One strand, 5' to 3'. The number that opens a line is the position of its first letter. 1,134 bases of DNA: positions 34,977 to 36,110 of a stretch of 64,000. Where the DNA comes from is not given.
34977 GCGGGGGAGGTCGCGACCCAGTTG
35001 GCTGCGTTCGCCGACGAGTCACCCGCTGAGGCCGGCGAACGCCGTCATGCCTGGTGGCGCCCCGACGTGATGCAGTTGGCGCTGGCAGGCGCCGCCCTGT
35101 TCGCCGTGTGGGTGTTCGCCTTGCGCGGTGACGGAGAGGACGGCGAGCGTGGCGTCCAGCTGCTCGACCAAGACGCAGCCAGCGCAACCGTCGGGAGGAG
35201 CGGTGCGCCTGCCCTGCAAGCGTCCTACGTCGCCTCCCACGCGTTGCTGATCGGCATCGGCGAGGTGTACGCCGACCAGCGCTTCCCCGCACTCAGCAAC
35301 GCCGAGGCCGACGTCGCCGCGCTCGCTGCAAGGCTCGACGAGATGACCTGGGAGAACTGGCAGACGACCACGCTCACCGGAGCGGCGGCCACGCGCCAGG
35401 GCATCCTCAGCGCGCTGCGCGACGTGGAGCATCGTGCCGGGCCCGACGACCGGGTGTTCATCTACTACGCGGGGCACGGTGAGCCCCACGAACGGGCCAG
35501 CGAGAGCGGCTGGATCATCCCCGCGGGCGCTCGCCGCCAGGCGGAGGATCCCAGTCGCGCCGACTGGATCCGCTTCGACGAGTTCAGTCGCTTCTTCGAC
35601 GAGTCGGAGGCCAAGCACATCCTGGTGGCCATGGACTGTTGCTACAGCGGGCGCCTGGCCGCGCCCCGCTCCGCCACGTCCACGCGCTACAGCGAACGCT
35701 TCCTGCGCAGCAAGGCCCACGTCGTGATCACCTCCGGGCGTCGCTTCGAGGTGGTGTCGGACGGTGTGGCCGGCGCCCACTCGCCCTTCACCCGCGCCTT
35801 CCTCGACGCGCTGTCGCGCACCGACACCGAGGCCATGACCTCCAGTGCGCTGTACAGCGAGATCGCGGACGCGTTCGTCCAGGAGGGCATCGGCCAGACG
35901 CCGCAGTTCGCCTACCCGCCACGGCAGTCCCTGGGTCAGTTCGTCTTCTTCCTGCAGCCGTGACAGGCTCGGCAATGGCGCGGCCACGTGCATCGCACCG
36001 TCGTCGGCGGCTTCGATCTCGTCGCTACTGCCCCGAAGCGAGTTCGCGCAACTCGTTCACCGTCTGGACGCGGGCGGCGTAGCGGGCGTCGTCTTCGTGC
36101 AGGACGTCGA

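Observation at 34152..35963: Pseudokinase - transmembrane - caspase-like fusion with intact protease dyad but degenerate kinase catalytic motifs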

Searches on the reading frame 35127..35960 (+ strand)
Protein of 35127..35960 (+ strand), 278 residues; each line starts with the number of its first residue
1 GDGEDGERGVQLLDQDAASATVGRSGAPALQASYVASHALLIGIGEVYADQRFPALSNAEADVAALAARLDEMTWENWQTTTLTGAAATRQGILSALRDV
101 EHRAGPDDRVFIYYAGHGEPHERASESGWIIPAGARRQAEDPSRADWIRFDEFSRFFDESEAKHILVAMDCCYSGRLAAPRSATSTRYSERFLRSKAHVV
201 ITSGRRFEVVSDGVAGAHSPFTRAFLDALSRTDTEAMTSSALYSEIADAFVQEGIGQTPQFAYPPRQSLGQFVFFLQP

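Call 27: search_solved_structures(query=A3, max_evalue=1, show_alignments=3)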
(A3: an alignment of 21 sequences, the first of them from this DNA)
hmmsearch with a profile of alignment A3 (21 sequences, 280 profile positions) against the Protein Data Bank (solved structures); distinct sequences matched with E-value up to 1: 39.
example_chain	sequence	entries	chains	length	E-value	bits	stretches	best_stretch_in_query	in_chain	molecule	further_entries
7qp0_A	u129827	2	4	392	3.4e-08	36.6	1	22-123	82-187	Metacaspase-1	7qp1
4f6o_A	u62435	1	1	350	3.8e-08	36.5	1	22-124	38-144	Metacaspase-1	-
4f6p_A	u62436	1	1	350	5.5e-08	35.9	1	22-124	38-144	Metacaspase-1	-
6w8s_A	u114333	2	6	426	9.2e-08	35.2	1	38-145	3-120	Metacaspase-4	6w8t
6w8r_A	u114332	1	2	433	2.7e-07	33.6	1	38-145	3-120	Metacaspase-4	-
3bij_A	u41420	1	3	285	1.8e-05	27.7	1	56-181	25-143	Uncharacterized protein GSU0716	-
4afr_A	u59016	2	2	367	4.6e-05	26.3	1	38-178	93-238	METACASPASE | METACASPASE MCA2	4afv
4afp_A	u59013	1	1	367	6.1e-05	25.9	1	38-128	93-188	METACASPASE MCA2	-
9n3d_A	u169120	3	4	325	6.4e-05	25.9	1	39-124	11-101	Metacaspase-9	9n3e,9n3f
4af8_A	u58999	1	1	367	7.4e-05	25.7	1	38-128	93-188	METACASPASE MCA2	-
8a53_A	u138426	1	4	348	0.00011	25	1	30-124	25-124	Metacaspase-9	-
3v4o_A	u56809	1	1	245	0.0034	20.2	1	29-138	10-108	Mucosa-associated lymphoid tissue lymphoma translocation protein 1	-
6f7i_A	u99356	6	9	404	0.01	18.7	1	30-138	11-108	Mucosa-associated lymphoid tissue lymphoma translocation protein 1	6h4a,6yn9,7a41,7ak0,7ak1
38go_A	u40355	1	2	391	0.02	17.7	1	37-138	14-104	Mucosa-associated lymphoid tissue lymphoma translocation protein 1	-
3v55_A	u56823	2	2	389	0.021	17.6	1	37-138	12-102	Mucosa-associated lymphoid tissue lymphoma translocation protein 1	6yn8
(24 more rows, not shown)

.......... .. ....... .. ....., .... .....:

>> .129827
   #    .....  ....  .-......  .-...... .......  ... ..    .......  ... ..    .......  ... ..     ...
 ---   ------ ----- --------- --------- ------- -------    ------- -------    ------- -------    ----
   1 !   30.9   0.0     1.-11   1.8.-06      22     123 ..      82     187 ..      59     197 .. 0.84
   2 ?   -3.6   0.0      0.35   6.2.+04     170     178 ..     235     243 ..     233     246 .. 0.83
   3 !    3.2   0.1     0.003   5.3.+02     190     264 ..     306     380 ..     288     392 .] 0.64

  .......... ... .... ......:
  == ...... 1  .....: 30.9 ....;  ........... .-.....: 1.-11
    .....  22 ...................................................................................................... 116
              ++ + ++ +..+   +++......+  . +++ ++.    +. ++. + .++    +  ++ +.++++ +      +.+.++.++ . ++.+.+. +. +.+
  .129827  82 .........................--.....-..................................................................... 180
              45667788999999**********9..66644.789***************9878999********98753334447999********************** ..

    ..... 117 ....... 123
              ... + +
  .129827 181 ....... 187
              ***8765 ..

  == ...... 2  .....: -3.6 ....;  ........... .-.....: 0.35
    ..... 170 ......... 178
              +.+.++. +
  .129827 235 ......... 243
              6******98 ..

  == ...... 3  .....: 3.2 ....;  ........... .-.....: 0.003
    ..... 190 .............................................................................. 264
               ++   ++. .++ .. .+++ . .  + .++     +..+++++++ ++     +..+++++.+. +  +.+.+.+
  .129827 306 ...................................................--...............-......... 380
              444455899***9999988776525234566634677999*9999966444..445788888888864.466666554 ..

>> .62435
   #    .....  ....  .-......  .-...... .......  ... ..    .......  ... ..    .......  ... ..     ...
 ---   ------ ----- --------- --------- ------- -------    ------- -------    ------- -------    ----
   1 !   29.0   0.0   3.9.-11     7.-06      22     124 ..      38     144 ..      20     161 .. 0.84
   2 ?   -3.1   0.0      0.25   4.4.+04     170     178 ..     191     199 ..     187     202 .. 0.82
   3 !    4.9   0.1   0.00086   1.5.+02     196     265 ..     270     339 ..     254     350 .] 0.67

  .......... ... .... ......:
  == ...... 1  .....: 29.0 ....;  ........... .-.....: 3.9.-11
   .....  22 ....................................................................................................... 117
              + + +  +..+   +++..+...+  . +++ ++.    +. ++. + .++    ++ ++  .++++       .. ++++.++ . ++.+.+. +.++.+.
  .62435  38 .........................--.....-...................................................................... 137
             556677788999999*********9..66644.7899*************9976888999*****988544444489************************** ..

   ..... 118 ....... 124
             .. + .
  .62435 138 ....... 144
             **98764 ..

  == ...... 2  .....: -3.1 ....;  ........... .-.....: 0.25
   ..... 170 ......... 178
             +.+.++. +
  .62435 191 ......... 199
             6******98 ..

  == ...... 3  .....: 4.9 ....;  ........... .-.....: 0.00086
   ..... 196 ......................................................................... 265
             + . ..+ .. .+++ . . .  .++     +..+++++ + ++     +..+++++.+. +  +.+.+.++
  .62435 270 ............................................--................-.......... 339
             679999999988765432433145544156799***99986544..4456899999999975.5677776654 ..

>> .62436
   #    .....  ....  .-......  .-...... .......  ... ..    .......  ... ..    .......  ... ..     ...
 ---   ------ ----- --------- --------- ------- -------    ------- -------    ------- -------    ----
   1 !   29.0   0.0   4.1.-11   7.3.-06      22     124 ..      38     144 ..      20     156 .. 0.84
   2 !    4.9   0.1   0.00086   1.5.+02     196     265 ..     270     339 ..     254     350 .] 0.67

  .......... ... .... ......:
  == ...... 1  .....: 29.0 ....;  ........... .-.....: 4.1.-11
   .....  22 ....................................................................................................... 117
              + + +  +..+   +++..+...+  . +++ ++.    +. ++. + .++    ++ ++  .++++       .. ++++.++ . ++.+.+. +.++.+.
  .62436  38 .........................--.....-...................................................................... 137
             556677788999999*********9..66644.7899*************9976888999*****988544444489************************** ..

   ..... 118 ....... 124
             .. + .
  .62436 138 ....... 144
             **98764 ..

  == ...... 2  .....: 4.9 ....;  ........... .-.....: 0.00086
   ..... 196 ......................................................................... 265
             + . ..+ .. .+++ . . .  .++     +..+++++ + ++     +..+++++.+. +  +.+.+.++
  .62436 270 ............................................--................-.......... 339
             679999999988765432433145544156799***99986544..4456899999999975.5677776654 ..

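Call 40: find_homologous_proteins(query=A3, max_evalue=0.00001)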
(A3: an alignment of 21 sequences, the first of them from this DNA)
Query A3 (21 sequences) (278 aa, profile of the alignment): 137 proteins with E <= 0.00001 among 8000 candidates; the best 120 are listed.
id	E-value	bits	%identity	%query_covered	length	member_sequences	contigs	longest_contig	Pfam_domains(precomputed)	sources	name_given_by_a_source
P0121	5.6e-105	369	51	92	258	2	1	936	PF00656.28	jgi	jgi:hypothetical protein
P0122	5.3e-102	359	51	98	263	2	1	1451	PF00656.28,PF12770.13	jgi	jgi:uncharacterized caspase-like protein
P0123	1.1e-101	358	49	91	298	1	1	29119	PF00656.28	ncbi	ncbi:MAG: caspase domain-containing protein [Planctomycetota bacterium]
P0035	3.1e-94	334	50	88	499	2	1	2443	PF07714.24,PF00069.32,PF00656.28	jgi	jgi:hypothetical protein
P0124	1.1e-90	322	48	94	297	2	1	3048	PF00656.28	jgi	jgi:hypothetical protein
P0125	1.4e-85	305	41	97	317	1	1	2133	PF00656.28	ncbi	ncbi:MAG: caspase family protein, partial [Planctomycetota bacterium]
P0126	7.7e-84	300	41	94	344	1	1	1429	PF00656.28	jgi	jgi:uncharacterized caspase-like protein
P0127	3.8e-83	297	44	95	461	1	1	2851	PF00656.28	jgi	jgi:hypothetical protein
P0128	7.8e-60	221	62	54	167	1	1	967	-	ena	-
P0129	5.7e-42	162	53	41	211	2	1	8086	PF00656.28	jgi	jgi:hypothetical protein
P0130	2.3e-33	134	31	85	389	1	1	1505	PF00656.28,PF09136.17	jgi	jgi:uncharacterized caspase-like protein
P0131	3.9e-33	133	30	81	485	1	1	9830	PF00656.28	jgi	jgi:hypothetical protein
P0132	4.1e-33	133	34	86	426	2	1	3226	PF00656.28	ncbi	ncbi:MAG: caspase family protein, partial [Methylococcales bacterium]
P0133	3.1e-31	127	26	87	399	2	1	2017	PF00656.28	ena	-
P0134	3.2e-31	127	31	88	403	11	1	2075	PF00656.28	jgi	jgi:uncharacterized caspase-like protein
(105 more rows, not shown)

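Call 42: predict_structure(alignment_id=A3)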
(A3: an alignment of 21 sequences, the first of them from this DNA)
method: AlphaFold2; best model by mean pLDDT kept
length: 278 residues; sequences in the alignment: 21
mean_pLDDT: 88.5   pTM: 0.86
mean pLDDT of the five models: 88.5, 87.9, 86.9, 86.6, 85.1
residues with pLDDT >= 90: 210; 70-90: 32; 50-70: 12; < 50: 24
segments of 3 or more residues with pLDDT < 50: 1-24
pLDDT, mean of each block of 10 residues (from residue 1): 43 42 61 97 97 95 98 97 98 98 98 95 84 95 94 92 97 69 82 95 89 95 98 97 97 95 86 96
secondary structure, 60 per line:
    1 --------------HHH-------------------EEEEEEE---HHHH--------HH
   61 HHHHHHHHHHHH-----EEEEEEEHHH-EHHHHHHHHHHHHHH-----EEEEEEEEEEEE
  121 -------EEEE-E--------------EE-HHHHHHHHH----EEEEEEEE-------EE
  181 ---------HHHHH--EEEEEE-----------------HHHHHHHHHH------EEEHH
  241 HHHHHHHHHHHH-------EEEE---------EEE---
elements in order: E37-43 H47-50 H59-72 E78-84 H90-103 E109-120 E128-131 H151-159 E164-171 H190-194 E197-202 H220-229 E236-238 H239-252 E260-263 E273-275

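Call 49: fold_search(model_id=the predicted structure, library=pdb)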
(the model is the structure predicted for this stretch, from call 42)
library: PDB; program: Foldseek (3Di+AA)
matches with E <= 10: 1253; with E <= 0.001: 321
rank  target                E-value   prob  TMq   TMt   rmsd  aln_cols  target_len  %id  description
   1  3v4o_A                5.4e-12  1.00  0.58  0.67   7.4       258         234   14  Human MALT1 (caspase domain) in complex with an irreversible peptidic inhibitor (released 2012-03-14)
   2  8v4x_C                6.1e-12  1.00  0.62  0.49   7.1       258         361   16  Structure of MALT1 in complex with an allosteric inhibitor (released 2024-05-01)
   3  4i1p_C                1.3e-11  1.00  0.61  0.46   7.0       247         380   16  Human MALT1 (caspase-IG3) in complex with activity based-probe (released 2014-07-09)
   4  7paw_B                1.6e-11  1.00  0.61  0.47   7.5       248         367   16  MALT1 in complex with compound 1 (released 2021-11-17)
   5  3uo8_B                2.5e-11  1.00  0.61  0.48   7.0       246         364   15  Crystal structure of the MALT1 paracaspase (P1 form) (released 2011-12-21)
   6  8v4x_D                2.5e-11  1.00  0.60  0.46   7.4       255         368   15  Structure of MALT1 in complex with an allosteric inhibitor (released 2024-05-01)
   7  7pav_B                3.0e-11  1.00  0.54  0.42   9.3       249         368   14  MALT1 in complex with compound 1 (released 2021-11-17)
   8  8v4x_F                5.2e-11  1.00  0.61  0.49   7.7       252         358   17  Structure of MALT1 in complex with an allosteric inhibitor (released 2024-05-01)
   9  8v4x_B                6.3e-11  1.00  0.57  0.45   8.0       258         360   16  Structure of MALT1 in complex with an allosteric inhibitor (released 2024-05-01)
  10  3uo8_C                1.1e-10  1.00  0.61  0.48   7.1       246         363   16  Crystal structure of the MALT1 paracaspase (P1 form) (released 2011-12-21)
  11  4i1p_A                1.5e-10  1.00  0.57  0.43   7.4       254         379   15  Human MALT1 (caspase-IG3) in complex with activity based-probe (released 2014-07-09)
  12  9n3e_B                2.0e-10  1.00  0.62  0.55  11.0       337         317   16  Crystal structure of Arabidopsis metacaspase 9 C147G at pH 5.5 (released 2025-06-11)
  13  7pav_A                2.6e-10  1.00  0.61  0.48   7.0       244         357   16  MALT1 in complex with compound 1 (released 2021-11-17)
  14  8a53_B                2.7e-10  1.00  0.64  0.59   9.6       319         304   16  Crystal structure of AtMCA-IIf C147A (metacaspase 9) from Arabidopsis thaliana (released 2023-05-31)
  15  8a53_A                3.5e-10  1.00  0.63  0.58  10.7       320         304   15  Crystal structure of AtMCA-IIf C147A (metacaspase 9) from Arabidopsis thaliana (released 2023-05-31)
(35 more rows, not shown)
